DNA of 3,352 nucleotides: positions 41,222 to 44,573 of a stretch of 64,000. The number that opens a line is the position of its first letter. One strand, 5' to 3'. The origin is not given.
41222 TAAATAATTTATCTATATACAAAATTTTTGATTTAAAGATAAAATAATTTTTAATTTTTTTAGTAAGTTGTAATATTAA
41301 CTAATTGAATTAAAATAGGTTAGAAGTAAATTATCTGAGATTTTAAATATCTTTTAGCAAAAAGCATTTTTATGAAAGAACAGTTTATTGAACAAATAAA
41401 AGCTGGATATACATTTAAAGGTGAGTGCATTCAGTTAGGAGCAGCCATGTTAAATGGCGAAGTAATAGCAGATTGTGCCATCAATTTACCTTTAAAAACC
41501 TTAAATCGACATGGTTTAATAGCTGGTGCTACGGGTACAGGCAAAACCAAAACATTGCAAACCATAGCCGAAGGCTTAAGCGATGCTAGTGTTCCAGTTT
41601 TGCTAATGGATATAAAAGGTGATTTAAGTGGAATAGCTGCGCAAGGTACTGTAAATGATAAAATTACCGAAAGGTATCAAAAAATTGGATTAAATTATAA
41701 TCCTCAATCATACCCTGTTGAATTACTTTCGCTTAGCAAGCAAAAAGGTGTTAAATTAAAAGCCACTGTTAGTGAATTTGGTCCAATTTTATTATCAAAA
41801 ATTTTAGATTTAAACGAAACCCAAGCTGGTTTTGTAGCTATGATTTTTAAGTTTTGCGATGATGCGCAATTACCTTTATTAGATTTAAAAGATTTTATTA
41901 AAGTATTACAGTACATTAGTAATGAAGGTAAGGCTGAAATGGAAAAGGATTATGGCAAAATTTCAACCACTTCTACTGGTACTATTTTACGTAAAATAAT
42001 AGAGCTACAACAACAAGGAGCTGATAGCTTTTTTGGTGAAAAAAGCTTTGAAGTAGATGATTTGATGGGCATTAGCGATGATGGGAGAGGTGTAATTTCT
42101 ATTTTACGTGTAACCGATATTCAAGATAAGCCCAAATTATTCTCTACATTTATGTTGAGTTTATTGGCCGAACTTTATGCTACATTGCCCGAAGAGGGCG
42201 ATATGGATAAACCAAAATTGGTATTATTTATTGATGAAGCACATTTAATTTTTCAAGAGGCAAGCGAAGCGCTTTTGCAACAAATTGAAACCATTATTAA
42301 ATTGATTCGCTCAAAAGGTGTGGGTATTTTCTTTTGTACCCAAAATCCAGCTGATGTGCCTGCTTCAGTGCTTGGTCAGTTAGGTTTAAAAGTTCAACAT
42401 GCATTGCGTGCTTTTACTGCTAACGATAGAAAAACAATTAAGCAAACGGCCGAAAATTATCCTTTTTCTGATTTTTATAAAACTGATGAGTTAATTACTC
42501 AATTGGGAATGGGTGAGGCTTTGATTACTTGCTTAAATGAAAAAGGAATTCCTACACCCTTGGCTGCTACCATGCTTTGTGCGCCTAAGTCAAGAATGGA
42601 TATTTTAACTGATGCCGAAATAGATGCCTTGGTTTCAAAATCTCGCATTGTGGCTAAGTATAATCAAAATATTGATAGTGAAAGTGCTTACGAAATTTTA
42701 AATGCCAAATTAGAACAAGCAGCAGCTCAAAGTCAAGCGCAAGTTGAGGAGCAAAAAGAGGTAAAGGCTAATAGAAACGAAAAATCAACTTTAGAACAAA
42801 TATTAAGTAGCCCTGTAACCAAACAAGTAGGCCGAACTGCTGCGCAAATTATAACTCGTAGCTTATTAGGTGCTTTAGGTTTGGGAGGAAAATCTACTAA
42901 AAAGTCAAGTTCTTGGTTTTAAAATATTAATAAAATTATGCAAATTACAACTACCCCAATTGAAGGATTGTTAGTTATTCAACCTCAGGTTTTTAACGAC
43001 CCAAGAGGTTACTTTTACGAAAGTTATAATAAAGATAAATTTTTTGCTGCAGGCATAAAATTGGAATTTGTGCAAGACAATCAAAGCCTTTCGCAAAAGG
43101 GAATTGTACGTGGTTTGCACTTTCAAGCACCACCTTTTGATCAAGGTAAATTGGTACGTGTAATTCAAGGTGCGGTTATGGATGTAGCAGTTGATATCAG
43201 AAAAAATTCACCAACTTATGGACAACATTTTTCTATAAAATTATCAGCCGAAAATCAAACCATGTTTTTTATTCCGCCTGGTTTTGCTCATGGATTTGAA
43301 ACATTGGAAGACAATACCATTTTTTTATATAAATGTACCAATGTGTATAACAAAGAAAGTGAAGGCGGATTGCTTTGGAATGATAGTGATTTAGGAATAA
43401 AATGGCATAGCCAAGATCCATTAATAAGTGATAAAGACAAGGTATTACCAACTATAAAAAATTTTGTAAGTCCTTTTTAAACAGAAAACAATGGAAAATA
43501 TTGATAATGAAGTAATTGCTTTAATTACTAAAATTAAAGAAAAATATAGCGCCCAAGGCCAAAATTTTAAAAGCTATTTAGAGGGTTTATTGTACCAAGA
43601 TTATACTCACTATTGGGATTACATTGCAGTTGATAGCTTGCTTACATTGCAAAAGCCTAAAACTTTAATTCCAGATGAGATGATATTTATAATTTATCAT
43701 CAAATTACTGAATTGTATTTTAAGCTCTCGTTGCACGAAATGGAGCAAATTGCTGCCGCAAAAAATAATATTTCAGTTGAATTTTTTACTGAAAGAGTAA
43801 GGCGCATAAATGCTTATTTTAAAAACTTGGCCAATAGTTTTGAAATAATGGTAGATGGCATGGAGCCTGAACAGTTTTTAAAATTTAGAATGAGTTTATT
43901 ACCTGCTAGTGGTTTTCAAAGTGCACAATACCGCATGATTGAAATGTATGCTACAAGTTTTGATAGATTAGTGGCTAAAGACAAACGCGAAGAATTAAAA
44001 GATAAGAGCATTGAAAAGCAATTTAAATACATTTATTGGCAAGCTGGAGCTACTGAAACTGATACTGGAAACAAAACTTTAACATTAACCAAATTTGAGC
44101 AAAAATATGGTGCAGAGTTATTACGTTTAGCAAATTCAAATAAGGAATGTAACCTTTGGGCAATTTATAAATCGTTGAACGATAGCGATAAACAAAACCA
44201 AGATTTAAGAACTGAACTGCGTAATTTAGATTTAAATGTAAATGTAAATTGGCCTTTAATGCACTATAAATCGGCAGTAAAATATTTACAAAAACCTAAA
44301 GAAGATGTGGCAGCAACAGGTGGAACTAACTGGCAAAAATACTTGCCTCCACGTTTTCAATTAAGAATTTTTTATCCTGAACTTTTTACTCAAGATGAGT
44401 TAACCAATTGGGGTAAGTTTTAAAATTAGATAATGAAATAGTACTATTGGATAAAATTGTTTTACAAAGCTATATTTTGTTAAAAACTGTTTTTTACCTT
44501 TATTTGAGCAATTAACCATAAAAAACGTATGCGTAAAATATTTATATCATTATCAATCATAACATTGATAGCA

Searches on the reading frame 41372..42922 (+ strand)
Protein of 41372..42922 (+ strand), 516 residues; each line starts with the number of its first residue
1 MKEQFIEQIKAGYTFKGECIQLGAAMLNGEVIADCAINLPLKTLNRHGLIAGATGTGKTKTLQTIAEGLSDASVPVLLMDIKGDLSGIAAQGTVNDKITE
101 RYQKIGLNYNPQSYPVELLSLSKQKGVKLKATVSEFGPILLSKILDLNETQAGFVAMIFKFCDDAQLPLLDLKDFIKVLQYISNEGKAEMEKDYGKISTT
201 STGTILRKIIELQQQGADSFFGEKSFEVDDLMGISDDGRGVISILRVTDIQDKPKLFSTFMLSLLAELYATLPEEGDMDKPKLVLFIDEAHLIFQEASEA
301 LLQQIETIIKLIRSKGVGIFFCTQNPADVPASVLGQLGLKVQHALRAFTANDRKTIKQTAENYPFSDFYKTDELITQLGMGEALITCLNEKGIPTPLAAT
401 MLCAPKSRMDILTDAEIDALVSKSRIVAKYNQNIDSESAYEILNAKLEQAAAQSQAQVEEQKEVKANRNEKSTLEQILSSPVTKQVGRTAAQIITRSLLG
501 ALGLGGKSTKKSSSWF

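Call 3: search_protein_families(library=pfam, proteins=[window:41372-42922:+], max_evalue=0.01)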
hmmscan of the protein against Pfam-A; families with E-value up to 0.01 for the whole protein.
window:41372-42922:+ (516 aa): 11 families
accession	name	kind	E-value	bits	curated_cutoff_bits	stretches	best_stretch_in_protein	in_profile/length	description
PF05872.18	HerA_C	-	4.5e-179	596.7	22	1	35-503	11-498/502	Helicase HerA-like C-terminal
PF01935.23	DUF87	-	2e-10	41.6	23.2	1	38-223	15-177/220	Helicase HerA, central domain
PF13401.12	AAA_22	-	3.6e-07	31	27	0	46-83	6-43/130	AAA domain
PF04851.21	ResIII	-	5.1e-05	23.7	22.5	0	42-72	20-50/164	Type III restriction enzyme, res subunit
PF01580.24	FtsK_SpoIIIE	-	0.00012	22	24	1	30-65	24-59/221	FtsK/SpoIIIE family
PF05707.18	Zot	-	0.00018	21.5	20.3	1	283-356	83-159/197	Zonular occludens toxin (Zot)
PF10412.15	TrwB_AAD_bind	-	0.0002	20.8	20.5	1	37-85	7-55/387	Type IV secretion-system coupling protein DNA-binding domain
PF00004.35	AAA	-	0.00021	22.2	21.2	0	280-336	57-122/131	ATPase family associated with various cellular activities (AAA)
PF13191.12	AAA_16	-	0.00057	20.9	32.6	0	46-76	25-55/167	AAA ATPase domain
PF12775.13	AAA_7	-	0.0024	17.8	25.8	0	44-103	32-91/181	P-loop containing dynein motor region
PF13604.12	AAA_30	-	0.0059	16.8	27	0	48-90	21-54/191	AAA domain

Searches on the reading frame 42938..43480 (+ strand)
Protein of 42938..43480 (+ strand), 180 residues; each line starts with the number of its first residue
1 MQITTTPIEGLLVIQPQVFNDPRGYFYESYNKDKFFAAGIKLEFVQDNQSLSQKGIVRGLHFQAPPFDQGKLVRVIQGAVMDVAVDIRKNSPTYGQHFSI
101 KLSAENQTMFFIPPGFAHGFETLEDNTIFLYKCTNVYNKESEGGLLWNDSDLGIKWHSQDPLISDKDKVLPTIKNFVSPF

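Call 3: search_protein_families(library=pfam, proteins=[window:42938-43480:+], max_evalue=0.01)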
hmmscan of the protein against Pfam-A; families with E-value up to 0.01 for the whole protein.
window:42938-43480:+ (180 aa): 1 family
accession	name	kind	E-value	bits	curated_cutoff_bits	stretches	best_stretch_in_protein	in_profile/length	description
PF00908.23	dTDP_sugar_isom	-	5.5e-73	244.6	27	1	6-174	2-167/168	dTDP-4-dehydrorhamnose 3,5-epimerase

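Call 4: search_protein_families(library=ncbifam, proteins=[window:42938-43480:+], max_evalue=0.01)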
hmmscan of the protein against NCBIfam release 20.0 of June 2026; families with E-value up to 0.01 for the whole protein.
window:42938-43480:+ (180 aa): 1 family
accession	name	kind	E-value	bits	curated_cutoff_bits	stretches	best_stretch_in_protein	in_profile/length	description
TIGR01221.1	rmlC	equivalog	4.6e-71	238.2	155.75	1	3-175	2-174/176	dTDP-4-dehydrorhamnose 3,5-epimerase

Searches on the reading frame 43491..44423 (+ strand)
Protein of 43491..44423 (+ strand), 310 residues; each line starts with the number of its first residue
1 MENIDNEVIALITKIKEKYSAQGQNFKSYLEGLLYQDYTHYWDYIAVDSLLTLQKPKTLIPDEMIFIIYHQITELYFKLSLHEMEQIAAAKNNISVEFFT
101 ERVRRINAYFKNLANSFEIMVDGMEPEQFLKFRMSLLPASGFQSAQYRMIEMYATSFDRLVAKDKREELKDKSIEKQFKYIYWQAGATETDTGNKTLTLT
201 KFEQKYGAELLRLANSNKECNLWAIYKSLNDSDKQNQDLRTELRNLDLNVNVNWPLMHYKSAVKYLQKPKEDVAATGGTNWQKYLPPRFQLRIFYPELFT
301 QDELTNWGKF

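Call 3: search_protein_families(library=pfam, proteins=[window:43491-44423:+], max_evalue=0.01)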
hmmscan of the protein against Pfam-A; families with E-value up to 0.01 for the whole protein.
window:43491-44423:+ (310 aa): 1 family
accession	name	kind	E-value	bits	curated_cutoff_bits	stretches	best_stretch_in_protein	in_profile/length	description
PF03301.18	Trp_dioxygenase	-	6.1e-25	88.8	34.9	1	39-153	15-138/346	Tryptophan 2,3-dioxygenase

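Call 4: search_protein_families(library=ncbifam, proteins=[window:43491-44423:+], max_evalue=0.01)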
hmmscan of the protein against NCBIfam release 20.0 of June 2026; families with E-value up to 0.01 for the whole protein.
window:43491-44423:+ (310 aa): 1 family
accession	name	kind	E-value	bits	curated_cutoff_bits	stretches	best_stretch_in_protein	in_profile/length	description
TIGR03036.1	trp_2_3_diox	equivalog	2.3e-28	99.3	390.7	1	36-299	3-258/264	tryptophan 2,3-dioxygenase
